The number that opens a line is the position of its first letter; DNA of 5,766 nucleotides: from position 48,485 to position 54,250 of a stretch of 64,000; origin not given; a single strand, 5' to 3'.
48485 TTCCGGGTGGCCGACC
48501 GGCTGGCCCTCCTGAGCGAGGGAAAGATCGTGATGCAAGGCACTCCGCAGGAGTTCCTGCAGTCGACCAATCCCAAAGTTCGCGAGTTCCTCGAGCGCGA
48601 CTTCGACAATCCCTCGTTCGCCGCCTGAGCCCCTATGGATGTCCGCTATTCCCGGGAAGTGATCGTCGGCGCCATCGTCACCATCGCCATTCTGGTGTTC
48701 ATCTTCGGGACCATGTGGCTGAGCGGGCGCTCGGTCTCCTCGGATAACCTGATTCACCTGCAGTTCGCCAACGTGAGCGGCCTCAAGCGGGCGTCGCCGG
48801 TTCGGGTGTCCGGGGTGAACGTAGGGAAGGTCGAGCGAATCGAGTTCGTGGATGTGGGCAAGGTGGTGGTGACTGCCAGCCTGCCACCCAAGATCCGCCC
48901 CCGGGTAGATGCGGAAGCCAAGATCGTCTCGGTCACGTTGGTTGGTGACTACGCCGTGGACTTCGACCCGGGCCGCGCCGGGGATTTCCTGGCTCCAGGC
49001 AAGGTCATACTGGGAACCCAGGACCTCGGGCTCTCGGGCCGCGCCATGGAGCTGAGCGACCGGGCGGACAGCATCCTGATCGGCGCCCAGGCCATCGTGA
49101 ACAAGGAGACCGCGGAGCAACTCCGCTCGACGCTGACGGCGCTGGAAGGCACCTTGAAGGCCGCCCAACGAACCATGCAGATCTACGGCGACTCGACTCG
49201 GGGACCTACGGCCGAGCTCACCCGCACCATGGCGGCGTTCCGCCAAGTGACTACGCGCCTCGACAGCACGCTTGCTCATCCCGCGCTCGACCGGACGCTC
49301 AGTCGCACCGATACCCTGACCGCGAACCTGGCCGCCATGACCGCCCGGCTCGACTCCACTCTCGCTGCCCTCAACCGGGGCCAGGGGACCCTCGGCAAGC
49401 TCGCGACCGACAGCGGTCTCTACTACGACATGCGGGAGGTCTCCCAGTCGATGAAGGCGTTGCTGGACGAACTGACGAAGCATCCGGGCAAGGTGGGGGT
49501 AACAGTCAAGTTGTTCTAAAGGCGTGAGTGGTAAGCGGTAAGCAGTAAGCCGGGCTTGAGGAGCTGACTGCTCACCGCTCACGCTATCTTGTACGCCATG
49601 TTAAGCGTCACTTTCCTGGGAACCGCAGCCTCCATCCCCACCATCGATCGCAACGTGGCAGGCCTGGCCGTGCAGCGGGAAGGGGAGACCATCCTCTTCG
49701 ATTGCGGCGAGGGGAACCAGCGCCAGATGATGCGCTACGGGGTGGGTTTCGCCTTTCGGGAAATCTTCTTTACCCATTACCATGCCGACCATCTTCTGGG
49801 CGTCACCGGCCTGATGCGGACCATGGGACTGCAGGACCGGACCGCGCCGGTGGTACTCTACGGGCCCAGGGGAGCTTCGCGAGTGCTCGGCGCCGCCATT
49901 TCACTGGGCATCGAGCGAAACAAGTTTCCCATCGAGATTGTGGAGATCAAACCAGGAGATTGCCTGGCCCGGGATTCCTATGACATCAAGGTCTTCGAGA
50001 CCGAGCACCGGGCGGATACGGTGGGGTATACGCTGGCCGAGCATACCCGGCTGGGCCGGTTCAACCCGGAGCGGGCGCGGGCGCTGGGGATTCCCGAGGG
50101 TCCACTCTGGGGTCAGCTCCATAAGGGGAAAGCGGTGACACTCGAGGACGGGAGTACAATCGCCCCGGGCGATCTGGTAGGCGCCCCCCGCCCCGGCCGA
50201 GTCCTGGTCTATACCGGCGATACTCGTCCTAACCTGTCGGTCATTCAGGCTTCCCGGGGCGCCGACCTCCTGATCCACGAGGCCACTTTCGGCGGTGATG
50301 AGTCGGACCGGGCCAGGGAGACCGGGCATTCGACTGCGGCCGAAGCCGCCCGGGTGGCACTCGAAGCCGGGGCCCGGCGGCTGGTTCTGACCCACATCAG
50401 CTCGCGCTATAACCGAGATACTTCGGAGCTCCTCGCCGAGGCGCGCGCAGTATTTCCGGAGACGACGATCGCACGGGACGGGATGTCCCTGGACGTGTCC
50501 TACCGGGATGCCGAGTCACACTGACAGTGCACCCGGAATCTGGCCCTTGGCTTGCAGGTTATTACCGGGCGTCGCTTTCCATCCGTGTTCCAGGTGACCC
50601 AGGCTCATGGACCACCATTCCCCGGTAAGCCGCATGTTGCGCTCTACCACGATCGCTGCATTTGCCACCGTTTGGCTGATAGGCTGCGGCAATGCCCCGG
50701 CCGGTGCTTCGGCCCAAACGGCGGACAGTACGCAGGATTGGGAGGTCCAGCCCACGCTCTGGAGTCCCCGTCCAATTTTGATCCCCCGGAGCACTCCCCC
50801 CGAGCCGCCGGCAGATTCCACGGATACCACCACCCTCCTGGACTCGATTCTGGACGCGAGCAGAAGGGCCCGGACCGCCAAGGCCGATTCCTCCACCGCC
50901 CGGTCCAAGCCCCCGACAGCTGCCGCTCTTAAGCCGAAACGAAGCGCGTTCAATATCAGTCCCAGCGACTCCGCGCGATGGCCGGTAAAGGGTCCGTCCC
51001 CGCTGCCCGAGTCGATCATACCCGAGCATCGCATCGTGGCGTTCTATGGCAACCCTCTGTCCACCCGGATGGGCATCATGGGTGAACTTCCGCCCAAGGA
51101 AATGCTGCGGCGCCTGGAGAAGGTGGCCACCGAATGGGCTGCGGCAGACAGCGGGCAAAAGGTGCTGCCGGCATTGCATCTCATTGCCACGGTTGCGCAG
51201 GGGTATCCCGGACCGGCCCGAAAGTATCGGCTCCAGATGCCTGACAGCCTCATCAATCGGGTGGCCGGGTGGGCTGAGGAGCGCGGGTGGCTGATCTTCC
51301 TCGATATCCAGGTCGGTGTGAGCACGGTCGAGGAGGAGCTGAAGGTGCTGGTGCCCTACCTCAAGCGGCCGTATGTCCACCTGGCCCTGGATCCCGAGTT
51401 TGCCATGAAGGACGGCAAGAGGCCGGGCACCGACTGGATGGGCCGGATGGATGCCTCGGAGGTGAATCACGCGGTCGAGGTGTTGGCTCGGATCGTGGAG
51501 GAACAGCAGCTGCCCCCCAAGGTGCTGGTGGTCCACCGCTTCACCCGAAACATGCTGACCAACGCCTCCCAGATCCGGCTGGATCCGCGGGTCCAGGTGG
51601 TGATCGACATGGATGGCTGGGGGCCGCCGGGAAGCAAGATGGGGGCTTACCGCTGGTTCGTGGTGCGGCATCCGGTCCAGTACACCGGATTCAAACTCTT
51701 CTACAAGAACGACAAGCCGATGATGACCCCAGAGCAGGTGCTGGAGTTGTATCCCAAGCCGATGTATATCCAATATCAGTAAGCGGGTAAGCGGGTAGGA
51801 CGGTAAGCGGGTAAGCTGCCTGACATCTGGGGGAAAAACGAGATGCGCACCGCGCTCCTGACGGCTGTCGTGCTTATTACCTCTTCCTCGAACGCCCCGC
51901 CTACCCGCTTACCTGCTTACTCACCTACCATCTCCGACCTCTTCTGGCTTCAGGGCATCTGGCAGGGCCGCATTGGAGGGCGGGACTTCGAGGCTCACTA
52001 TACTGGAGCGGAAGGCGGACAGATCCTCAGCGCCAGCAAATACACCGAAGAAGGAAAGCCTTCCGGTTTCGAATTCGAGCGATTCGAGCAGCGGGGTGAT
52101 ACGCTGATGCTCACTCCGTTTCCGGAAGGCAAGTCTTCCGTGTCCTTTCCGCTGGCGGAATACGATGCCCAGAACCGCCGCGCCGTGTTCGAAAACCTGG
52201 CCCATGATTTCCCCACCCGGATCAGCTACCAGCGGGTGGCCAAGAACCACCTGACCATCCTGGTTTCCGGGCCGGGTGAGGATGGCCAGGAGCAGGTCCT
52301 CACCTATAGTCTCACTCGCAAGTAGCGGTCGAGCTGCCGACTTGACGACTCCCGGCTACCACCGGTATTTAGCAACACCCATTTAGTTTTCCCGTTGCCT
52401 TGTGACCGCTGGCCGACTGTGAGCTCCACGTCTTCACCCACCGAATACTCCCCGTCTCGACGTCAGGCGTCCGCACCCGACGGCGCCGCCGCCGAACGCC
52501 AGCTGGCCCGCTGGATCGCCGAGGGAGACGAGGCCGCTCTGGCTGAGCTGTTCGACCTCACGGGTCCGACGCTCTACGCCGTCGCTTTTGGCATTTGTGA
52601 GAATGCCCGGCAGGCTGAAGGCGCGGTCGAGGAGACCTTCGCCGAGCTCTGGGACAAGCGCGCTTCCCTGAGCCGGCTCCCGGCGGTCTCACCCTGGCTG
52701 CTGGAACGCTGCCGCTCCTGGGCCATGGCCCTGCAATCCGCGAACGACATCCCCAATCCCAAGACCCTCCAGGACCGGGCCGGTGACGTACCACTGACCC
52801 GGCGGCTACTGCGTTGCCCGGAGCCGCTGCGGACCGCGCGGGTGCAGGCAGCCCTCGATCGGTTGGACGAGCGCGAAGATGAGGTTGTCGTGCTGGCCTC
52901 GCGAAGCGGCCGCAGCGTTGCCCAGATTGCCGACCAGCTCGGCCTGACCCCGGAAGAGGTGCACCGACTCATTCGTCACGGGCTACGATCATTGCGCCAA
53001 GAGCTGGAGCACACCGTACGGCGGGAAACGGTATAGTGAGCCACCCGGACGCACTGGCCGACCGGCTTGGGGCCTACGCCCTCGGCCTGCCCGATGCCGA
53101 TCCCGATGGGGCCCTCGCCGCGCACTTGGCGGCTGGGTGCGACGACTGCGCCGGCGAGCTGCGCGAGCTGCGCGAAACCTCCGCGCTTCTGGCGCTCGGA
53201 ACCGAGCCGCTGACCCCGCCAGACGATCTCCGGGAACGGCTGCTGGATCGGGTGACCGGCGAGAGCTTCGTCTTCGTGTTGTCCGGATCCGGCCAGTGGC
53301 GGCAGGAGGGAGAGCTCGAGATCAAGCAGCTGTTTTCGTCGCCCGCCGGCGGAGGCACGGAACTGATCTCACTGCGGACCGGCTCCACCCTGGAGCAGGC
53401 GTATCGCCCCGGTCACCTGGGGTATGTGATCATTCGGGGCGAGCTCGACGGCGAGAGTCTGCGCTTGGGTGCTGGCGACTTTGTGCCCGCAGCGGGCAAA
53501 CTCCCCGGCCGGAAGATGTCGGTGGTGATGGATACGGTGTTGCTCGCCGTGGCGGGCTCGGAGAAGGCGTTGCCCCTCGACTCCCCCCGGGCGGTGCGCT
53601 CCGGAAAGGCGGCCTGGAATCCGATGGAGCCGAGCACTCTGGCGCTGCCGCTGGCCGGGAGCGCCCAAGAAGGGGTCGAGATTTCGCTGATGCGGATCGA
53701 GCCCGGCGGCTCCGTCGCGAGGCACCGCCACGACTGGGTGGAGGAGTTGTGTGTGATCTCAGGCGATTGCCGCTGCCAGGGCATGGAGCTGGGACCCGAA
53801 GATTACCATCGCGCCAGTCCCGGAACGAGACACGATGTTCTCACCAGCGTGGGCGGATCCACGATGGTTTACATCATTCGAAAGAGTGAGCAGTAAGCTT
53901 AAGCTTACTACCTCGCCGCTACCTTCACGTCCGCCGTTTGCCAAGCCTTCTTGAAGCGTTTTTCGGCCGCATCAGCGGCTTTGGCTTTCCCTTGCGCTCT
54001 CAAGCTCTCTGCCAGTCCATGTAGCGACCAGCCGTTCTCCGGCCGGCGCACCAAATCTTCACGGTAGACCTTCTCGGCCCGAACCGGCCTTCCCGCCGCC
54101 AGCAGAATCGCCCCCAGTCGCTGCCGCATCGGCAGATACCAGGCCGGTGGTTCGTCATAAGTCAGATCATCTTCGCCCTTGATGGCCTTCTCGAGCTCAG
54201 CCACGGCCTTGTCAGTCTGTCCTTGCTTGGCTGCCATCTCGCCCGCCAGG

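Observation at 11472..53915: A family of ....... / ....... heptamer-octamer arrays, mostly in inverted pairs, at six or more gene boundaries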

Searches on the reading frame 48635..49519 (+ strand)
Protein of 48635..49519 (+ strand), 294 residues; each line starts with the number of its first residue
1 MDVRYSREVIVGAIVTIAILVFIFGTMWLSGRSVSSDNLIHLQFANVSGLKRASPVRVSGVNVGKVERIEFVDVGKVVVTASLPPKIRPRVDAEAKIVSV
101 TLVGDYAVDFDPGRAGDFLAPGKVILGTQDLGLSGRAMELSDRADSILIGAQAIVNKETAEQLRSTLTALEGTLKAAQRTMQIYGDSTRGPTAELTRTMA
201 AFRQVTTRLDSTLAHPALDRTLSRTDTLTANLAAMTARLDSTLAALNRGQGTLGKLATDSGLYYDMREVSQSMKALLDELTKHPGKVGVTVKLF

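Call 7: search_protein_families(library=pfam, proteins=[window:48635-49519:+])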
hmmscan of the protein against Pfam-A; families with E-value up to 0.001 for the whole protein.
window:48635-49519:+ (294 aa): 1 family
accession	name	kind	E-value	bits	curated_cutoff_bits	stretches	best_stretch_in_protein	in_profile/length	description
PF02470.25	MlaD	-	2.2e-13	50.7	25.1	1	39-113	4-81/81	MlaD protein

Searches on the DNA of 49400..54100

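Call 47: search_rna_families(source=window, start=49400, end=54100, threshold=evalue, max_evalue=1)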
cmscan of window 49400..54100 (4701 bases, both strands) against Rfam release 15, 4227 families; matches with E-value up to 1: 1.
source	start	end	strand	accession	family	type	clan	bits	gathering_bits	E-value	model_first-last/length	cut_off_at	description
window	52264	52400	-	RF02481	GlsR18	Gene; snRNA; snoRNA; HACA-box;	-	19.5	100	0.63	1-147/147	no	Small nucleolar RNA GlsR18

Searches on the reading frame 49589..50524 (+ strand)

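Call 7: search_protein_families(library=pfam, proteins=[window:49589-50524:+])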
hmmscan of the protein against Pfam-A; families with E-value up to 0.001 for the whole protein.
window:49589-50524:+ (311 aa): 2 families
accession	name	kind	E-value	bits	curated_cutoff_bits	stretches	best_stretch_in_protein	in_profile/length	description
PF12706.13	Lactamase_B_2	-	6.8e-18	65.4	27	2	201-270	132-200/200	Beta-lactamase superfamily domain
PF00753.33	Lactamase_B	-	3.6e-09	37.3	22.7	1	28-269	11-196/196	Metallo-beta-lactamase superfamily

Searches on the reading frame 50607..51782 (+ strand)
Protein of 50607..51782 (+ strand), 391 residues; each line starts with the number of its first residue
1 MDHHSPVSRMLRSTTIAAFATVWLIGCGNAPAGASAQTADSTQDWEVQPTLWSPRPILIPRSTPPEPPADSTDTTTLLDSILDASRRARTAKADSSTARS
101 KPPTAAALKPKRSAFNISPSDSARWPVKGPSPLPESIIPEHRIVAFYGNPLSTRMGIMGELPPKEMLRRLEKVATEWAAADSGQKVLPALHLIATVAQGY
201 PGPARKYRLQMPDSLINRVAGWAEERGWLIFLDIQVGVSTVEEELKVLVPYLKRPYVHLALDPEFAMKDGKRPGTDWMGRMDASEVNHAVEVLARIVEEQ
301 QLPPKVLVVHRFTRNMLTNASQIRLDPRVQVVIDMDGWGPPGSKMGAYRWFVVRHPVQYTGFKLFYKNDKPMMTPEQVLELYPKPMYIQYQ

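Call 6: find_encoding_contigs(protein=window:50607-51782:+, flank=3000, max_places=6)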
Protein window:50607-51782:+ (391 aa): 9 contigs read that carry it; 6 places shown.
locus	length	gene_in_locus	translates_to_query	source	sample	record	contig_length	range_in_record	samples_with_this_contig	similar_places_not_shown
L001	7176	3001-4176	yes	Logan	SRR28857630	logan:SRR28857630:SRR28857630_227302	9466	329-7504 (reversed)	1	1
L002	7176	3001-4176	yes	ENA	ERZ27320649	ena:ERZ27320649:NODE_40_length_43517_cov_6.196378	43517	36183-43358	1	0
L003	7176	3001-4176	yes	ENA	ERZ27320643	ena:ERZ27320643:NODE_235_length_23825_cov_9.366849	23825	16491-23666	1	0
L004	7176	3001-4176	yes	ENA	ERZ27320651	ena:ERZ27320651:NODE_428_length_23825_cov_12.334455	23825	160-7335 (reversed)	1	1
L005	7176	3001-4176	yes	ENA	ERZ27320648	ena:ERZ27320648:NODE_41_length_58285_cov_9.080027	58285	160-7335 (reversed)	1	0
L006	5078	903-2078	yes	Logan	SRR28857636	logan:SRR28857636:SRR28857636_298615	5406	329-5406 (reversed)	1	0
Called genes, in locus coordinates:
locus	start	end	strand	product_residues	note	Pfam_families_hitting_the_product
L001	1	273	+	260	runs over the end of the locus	PF02405:MlaE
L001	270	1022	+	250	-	PF00005:ABC_tran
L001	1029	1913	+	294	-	PF28542:DUF8434 (weak), PF02470:MlaD, PF28544:Helical_needle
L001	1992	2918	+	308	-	PF23023:Anti-Pycsar_Apyc1, PF00753:Lactamase_B, PF12706:Lactamase_B_2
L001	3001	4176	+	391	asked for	-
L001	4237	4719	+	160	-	PF19780:DUF6265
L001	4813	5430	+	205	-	PF08281:Sigma70_r4_2, PF04545:Sigma70_r4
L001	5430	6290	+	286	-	PF07883:Cupin_2 (faint), PF12973:Cupin_7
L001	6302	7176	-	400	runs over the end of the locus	?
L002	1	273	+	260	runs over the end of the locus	PF02405:MlaE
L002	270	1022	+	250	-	PF00005:ABC_tran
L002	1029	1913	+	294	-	PF28542:DUF8434 (weak), PF02470:MlaD, PF28544:Helical_needle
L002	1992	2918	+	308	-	PF23023:Anti-Pycsar_Apyc1, PF00753:Lactamase_B, PF12706:Lactamase_B_2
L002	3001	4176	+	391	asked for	-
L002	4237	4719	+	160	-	PF19780:DUF6265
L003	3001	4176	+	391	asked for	-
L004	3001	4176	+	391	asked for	-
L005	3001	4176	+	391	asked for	-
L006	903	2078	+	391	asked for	-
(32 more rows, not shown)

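Call 7: search_protein_families(library=pfam, proteins=[window:50607-51782:+])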
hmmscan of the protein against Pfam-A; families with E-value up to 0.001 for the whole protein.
window:50607-51782:+ (391 aa): 0 families

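Call 22: find_related_loci(query=window:50607-51779:+, collection=metagenome_contigs, flank=5000)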
Query window:50607-51779:+ (391 aa) in metagenome_contigs; peptide patterns used: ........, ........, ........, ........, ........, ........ (x = any residue, [..] = any of these).
254 stretches matched a pattern; 109 encode a relative of the query (tblastn E <= 1e-3); the best 80 are kept; 80 distinct loci.
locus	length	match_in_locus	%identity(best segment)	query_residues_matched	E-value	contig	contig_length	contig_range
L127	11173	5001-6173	97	1-391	0e+0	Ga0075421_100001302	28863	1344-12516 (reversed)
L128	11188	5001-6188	80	1-391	0e+0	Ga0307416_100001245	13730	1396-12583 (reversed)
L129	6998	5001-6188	80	1-391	0e+0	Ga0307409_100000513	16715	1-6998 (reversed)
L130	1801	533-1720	79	1-391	0e+0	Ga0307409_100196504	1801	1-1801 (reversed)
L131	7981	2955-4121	79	1-391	0e+0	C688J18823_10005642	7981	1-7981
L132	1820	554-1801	75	1-391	0e+0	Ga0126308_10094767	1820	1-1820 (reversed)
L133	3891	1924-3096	79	1-391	0e+0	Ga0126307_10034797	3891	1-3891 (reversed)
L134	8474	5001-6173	79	1-391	0e+0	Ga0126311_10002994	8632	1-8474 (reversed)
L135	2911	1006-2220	76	1-391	0e+0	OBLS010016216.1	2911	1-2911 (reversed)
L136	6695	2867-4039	78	1-391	0e+0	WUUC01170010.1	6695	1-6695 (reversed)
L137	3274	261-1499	73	1-391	0e+0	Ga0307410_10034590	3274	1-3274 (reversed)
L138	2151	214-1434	75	1-391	0e+0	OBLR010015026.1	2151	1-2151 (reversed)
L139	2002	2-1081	82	29-391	0e+0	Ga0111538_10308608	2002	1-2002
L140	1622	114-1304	73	10-391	0e+0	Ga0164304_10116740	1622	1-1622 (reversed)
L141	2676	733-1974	72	1-391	0e+0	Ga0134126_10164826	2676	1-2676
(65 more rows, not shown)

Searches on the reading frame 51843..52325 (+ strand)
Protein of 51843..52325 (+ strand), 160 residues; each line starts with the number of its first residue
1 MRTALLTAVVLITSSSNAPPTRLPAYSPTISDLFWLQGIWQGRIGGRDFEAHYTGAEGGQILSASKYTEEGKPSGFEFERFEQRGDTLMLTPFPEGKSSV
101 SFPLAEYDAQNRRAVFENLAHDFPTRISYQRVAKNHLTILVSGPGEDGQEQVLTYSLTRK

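Call 7: search_protein_families(library=pfam, proteins=[window:51843-52325:+])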
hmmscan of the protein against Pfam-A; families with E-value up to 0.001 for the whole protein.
window:51843-52325:+ (160 aa): 1 family
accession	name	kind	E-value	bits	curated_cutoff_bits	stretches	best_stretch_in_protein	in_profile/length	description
PF19780.4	DUF6265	-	3.1e-17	63.5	23.8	1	35-142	2-115/116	Domain of unknown function (DUF6265)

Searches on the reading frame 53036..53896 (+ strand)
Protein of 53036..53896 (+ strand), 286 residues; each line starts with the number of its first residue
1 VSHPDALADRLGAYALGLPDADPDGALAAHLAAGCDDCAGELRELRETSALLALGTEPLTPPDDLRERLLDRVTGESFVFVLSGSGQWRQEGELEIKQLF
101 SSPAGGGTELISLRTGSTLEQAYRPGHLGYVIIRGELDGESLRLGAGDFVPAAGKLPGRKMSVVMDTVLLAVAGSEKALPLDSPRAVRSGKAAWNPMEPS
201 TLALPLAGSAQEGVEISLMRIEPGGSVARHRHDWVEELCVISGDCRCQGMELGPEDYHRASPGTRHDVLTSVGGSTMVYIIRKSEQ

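Call 7: search_protein_families(library=pfam, proteins=[window:53036-53896:+])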
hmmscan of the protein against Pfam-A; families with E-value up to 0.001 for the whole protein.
window:53036-53896:+ (286 aa): 2 families
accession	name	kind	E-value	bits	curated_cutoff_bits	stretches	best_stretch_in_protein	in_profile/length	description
PF12973.13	Cupin_7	-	1.1e-13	51.3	27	1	186-277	5-96/105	ChrR Cupin-like domain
PF07883.17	Cupin_2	-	3.3e-08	33.5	27.2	1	218-273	2-60/70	Cupin domain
